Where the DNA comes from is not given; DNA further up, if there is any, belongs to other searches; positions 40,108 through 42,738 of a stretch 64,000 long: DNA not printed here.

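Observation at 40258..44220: Gmd fused to a TylC3-type sugar C-methyltransferase, next to a B12-type radical SAM enzyme with a CX4CX2C motif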

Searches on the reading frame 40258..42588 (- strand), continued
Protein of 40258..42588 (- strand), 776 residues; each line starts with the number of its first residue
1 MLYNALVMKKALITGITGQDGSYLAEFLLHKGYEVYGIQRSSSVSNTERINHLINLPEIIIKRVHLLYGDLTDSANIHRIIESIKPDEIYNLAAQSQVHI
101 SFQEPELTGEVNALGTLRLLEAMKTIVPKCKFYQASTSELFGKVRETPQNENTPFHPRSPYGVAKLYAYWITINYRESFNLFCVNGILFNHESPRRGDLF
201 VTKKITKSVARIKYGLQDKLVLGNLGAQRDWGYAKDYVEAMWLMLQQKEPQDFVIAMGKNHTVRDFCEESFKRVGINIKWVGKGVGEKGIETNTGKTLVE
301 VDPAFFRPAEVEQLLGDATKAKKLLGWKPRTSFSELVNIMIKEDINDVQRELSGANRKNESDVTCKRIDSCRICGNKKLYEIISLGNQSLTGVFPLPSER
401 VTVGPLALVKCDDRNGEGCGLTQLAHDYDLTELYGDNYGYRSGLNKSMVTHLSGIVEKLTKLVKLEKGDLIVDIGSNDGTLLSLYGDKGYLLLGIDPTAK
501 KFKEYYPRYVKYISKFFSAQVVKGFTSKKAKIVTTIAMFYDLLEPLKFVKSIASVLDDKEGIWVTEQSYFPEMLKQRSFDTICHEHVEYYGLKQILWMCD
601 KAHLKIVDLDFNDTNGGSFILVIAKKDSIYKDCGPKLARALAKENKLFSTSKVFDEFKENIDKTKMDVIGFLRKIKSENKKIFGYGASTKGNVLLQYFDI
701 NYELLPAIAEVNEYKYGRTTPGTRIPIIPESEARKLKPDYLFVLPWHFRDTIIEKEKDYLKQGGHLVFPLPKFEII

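Call 27: find_encoding_contigs(protein=P0017, flank=10000, max_places=2)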
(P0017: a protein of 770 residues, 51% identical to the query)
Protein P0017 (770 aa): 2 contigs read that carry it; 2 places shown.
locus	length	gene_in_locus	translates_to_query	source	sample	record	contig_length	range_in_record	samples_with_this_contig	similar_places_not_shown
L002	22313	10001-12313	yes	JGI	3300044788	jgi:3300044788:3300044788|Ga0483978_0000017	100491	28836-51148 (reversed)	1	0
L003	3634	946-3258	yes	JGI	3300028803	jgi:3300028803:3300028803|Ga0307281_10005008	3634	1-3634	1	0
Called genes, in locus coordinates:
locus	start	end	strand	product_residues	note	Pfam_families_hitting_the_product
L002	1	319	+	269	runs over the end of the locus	PF10670:DUF4198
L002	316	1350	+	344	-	PF13795:HupE_UreJ_2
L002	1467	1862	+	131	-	PF04828:GFA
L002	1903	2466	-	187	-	-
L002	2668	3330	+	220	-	PF03476:MOSC_N (weak), PF03473:MOSC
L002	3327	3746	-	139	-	PF00582:Usp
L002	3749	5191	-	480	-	PF01566:Nramp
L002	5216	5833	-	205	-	PF04199:Cyclase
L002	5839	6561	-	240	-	PF00487:FA_desaturase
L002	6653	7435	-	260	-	PF03301:Trp_dioxygenase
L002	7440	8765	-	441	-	PF01266:DAO (faint), PF01494:FAD_binding_3, PF13450:NAD_binding_8 (weak)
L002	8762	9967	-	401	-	PF20706:GT4-conflict, PF00534:Glycos_transf_1, PF13692:Glyco_trans_1_4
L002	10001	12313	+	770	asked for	PF01370:Epimerase, PF16363:GDP_Man_Dehyd, PF08421:Methyltransf_13, PF13489:Methyltransf_23, PF08484:Methyltransf_14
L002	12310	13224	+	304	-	PF01370:Epimerase, PF04321:RmlD_sub_bind, PF16363:GDP_Man_Dehyd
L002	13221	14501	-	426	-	PF00266:Aminotran_5, PF22580:KYNU_C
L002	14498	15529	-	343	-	PF04909:Amidohydro_2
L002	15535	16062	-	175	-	PF06052:3-HAO, PF07883:Cupin_2 (weak)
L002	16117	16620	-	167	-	PF00300:His_Phos_1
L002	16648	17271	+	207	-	-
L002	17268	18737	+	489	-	PF04280:Tim44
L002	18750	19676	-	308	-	PF00149:Metallophos, PF12850:Metallophos_2 (weak)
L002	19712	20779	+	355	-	PF01300:Sua5_yciO_yrdC, PF03481:Sua5_C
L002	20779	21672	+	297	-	PF01149:Fapy_DNA_glyco, PF06831:H2TH, PF06827:zf-FPG_IleRS (weak)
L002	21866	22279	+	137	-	-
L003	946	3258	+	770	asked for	PF01370:Epimerase, PF16363:GDP_Man_Dehyd, PF08421:Methyltransf_13, PF13489:Methyltransf_23, PF08484:Methyltransf_14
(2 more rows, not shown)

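Call 28: find_encoding_contigs(protein=P0073, flank=10000, max_places=2)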
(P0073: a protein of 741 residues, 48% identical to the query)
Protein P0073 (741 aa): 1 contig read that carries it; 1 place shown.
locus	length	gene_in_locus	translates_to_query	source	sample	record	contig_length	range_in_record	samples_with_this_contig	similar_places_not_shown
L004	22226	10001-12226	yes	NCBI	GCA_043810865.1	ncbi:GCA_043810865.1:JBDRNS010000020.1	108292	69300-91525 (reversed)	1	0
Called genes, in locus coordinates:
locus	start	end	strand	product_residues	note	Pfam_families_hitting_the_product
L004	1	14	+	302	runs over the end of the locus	PF02355:SecD_SecF_C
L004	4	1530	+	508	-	PF17820:PDZ_6 (weak), PF02355:SecD_SecF_C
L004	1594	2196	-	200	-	-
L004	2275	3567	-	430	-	PF00459:Inositol_P, PF13207:AAA_17 (faint), PF03308:MeaB (weak), PF08433:KTI12, PF01583:APS_kinase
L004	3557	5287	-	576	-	-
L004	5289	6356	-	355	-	-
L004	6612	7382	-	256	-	PF03567:Sulfotransfer_2 (faint)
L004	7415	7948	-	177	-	-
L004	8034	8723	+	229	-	-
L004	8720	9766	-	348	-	-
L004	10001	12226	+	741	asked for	PF08421:Methyltransf_13, PF13489:Methyltransf_23, PF08484:Methyltransf_14, PF01370:Epimerase, PF04321:RmlD_sub_bind (weak), PF16363:GDP_Man_Dehyd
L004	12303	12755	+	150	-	PF08282:Hydrolase_3 (weak)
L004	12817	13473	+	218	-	PF02698:DUF218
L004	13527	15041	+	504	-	PF00483:NTP_transferase (weak), PF12804:NTP_transf_3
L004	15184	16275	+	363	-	PF01370:Epimerase, PF02719:Polysacc_synt_2 (weak), PF04321:RmlD_sub_bind (weak), PF16363:GDP_Man_Dehyd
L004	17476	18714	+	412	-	PF08421:Methyltransf_13, PF13489:Methyltransf_23, PF08242:Methyltransf_12, PF08484:Methyltransf_14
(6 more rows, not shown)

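Call 34: search_protein_families(library=ncbifam, proteins=[L001:9002-9937:+, L002:12310-13224:+, L001:4501-5457:+], max_evalue=0.00001)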
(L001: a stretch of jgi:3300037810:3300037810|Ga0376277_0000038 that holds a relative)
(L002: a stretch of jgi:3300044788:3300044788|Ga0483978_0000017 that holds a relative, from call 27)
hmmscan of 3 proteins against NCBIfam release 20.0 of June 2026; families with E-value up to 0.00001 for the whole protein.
L001:9002-9937:+ (311 aa): 8 families
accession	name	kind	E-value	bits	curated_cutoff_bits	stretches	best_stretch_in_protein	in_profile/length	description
TIGR01472.1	gmd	equivalog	2.1e-58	198.2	415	1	43-304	63-339/342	GDP-mannose 4,6-dehydratase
TIGR01181.1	dTDP_gluc_dehyt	equivalog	1e-17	64.2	365.1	1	41-301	57-309/321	dTDP-glucose 4,6-dehydratase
TIGR04180.1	EDH_00030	hypoth_equivalog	1.3e-08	34.3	475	1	86-256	93-261/297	NAD-dependent 4,6-dehydratase LegB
TIGR01214.1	rmlD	equivalog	1.1e-07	31.3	224.05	1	9-180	3-162/285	dTDP-4-dehydrorhamnose reductase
NF043036.1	ErythonDh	equivalog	3.9e-07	29.6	325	1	41-150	59-161/321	D-erythronate dehydrogenase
NF047922.1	GDPFucSynFcl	equivalog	2.4e-06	27.2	500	1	6-252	3-254/308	GDP-L-fucose synthase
TIGR01179.1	galE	equivalog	3e-06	26.3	262.3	1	43-148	56-155/332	UDP-glucose 4-epimerase GalE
TIGR02622.1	CDP_4_6_dhtase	equivalog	4.6e-06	26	278.45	0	39-156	59-172/352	CDP-glucose 4,6-dehydratase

L002:12310-13224:+ (304 aa): 7 families
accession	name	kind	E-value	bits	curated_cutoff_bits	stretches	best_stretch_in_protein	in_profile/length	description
TIGR01472.1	gmd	equivalog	1.4e-51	175.7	415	1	36-263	62-287/342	GDP-mannose 4,6-dehydratase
TIGR01181.1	dTDP_gluc_dehyt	equivalog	3.6e-15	55.9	365.1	1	36-289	58-302/321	dTDP-glucose 4,6-dehydratase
TIGR01179.1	galE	equivalog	2.4e-09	36.5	262.3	0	78-140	91-152/332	UDP-glucose 4-epimerase GalE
NF047922.1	GDPFucSynFcl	equivalog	1.1e-08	34.9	500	1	3-289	4-292/308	GDP-L-fucose synthase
TIGR01214.1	rmlD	equivalog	2.3e-08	33.5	224.05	1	4-151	2-142/285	dTDP-4-dehydrorhamnose reductase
TIGR04180.1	EDH_00030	hypoth_equivalog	5.9e-08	32.1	475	1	76-285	92-296/297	NAD-dependent 4,6-dehydratase LegB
NF043036.1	ErythonDh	equivalog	6.2e-06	25.6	325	1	38-139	62-155/321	D-erythronate dehydrogenase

L001:4501-5457:+ (318 aa): 20 families
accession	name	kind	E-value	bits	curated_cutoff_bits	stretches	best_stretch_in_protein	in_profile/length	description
TIGR01181.1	dTDP_gluc_dehyt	equivalog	2.6e-40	138.5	365.1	1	10-315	2-312/321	dTDP-glucose 4,6-dehydratase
NF005998.1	PRK08125.1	equivalog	1.8e-32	112.5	777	1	8-314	316-649/649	bifunctional UDP-4-amino-4-deoxy-L-arabinose formyltransferase/UDP-glucuronic acid oxidase ArnA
TIGR04180.1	EDH_00030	hypoth_equivalog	9.2e-32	110.3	475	1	10-275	1-266/297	NAD-dependent 4,6-dehydratase LegB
NF008872.0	PRK11908.1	equivalog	4.3e-28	98.3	294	1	8-317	2-338/349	bifunctional UDP-4-keto-pentose/UDP-xylose synthase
TIGR01179.1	galE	equivalog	3.2e-26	91.9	262.3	1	10-306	2-317/332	UDP-glucose 4-epimerase GalE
NF011728.1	PRK15181.1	equivalog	3.9e-25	88.6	760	1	7-315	15-338/348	Vi polysaccharide biosynthesis UDP-N-acetylglucosaminuronic acid C-4 epimerase TviC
TIGR02197.1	heptose_epim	equivalog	1.1e-23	84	274.6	1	10-312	1-311/316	ADP-glyceromanno-heptose 6-epimerase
NF007490.0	PRK10084.1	subfamily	6.9e-21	74.6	649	1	10-314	3-334/361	dTDP-glucose 4,6-dehydratase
NF007582.0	PRK10217.1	equivalog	9e-20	71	698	1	8-314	2-331/355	dTDP-glucose 4,6-dehydratase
NF047922.1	GDPFucSynFcl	equivalog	5.6e-16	58.9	500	1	8-314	3-301/308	GDP-L-fucose synthase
NF041015.1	UDPsulfquin_syn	equivalog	2.8e-13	49.6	575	1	193-268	236-313/384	UDP-sulfoquinovose synthase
NF007956.0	PRK10675.1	subfamily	1.5e-11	44.1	394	1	10-189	3-186/338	UDP-glucose 4-epimerase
TIGR01472.1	gmd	equivalog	3.3e-11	43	415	1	9-260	2-263/342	GDP-mannose 4,6-dehydratase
TIGR02622.1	CDP_4_6_dhtase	equivalog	3.9e-11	42.7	278.45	1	8-316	5-332/352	CDP-glucose 4,6-dehydratase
NF043036.1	ErythonDh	equivalog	3.1e-10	39.8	325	1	10-180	3-176/321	D-erythronate dehydrogenase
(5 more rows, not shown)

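Call 56: search_solved_structures(query=L001:9002-9937:+, max_evalue=1e-10)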
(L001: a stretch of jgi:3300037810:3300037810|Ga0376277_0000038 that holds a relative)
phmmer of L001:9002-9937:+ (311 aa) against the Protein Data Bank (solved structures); distinct sequences matched with E-value up to 1e-10: 13.
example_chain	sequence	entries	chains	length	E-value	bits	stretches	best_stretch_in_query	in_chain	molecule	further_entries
1n7g_A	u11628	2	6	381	1.7e-52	181.7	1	43-305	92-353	GDP-D-mannose-4,6-dehydratase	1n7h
1rpn_A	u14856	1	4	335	3.1e-52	180.9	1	48-303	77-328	GDP-mannose 4,6-dehydratase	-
2z1m_A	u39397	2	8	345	1.3e-49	172.2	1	49-259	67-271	GDP-D-mannose dehydratase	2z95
6gpk_A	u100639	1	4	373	3.2e-42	148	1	44-256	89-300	GDP-mannose 4,6 dehydratase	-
6gpj_A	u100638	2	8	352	4.8e-42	147.4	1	44-256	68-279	GDP-mannose 4,6 dehydratase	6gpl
5in4_A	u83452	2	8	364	5.6e-42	147.2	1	44-256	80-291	GDP-mannose 4,6 dehydratase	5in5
1t2a_A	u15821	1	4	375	6.5e-42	147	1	44-256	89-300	GDP-mannose 4,6 dehydratase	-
6q94_B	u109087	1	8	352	1.3e-41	146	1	44-256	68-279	GDP-mannose 4,6 dehydratase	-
5uzh_A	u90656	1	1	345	1.4e-40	142.6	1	44-256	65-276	NafoA.00085.b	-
1db3_A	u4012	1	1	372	1.3e-38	136.1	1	47-254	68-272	GDP-MANNOSE 4,6-DEHYDRATASE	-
7kf3_A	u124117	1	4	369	9e-38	133.4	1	42-255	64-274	GDP-mannose 4,6-dehydratase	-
2pk3_A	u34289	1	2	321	3.6e-16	62.5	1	6-296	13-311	GDP-6-deoxy-D-lyxo-4-hexulose reductase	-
2hun_A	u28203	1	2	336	1.8e-11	47.1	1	52-304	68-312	336aa long hypothetical dTDP-glucose 4,6-dehydratase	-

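Call 68: search_protein_families(library=pfam, proteins=[L001:6561-7286:+], max_evalue=1)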
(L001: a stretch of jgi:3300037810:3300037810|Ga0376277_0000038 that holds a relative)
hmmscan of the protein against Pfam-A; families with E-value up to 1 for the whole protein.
L001:6561-7286:+ (241 aa): 0 families
